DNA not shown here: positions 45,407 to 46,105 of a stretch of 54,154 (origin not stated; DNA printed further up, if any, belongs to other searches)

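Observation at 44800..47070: Tightly coupled operon: arginase-fold ureohydrolase, orphan urease-gamma-like protein and His-rich Ni/Co transporter, a candidate nickel-dependent guanidino-compound hydrolase system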

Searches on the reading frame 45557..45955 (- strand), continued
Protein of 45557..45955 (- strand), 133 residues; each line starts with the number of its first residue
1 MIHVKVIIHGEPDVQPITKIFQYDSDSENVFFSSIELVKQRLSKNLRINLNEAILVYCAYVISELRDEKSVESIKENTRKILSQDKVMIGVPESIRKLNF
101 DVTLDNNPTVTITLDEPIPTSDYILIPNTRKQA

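Call 83: list_cluster_members(proteins=[P0467, P0469, P0472, P0476, P0480, P0486, P0495, P0503, P0515, P0525])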
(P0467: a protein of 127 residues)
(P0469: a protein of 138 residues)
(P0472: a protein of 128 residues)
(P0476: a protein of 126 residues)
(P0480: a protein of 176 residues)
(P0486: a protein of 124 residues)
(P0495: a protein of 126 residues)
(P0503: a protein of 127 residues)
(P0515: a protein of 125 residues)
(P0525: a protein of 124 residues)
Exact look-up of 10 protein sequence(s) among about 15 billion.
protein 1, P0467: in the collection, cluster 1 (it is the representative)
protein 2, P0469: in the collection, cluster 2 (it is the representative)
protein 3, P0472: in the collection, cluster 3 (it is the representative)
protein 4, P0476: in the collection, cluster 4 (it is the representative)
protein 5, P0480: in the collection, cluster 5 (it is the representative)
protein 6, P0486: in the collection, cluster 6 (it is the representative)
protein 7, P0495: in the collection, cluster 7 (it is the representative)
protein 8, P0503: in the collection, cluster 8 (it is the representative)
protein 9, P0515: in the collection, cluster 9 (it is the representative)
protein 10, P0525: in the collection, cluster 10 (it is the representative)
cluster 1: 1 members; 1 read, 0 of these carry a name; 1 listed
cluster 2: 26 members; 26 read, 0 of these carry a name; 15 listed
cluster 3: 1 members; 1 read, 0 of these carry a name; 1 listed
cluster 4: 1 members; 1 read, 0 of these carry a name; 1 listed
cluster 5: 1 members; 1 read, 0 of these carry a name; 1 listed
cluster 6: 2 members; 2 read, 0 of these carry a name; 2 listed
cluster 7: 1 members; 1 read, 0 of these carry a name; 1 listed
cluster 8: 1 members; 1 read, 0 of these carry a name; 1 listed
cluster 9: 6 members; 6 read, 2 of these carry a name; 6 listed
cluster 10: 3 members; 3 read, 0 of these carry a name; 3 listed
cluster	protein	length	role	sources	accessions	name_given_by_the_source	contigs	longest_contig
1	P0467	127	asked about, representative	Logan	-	-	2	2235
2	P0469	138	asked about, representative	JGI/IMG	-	-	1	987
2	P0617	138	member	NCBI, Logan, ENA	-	-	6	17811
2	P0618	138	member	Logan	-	-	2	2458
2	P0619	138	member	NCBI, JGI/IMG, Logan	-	-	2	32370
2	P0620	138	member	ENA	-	-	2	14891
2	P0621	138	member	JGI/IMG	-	-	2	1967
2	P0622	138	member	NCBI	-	-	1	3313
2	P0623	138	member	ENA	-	-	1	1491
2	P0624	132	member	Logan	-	-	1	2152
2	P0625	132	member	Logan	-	-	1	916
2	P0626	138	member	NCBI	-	-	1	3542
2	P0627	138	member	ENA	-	-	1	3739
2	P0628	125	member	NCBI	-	-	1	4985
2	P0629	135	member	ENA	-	-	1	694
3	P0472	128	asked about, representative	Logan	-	-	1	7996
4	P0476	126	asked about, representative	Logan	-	-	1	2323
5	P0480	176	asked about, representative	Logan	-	-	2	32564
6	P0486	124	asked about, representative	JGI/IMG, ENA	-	-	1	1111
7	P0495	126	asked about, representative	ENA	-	-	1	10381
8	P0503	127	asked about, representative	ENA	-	-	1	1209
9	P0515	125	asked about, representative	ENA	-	-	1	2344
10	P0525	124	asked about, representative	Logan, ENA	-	-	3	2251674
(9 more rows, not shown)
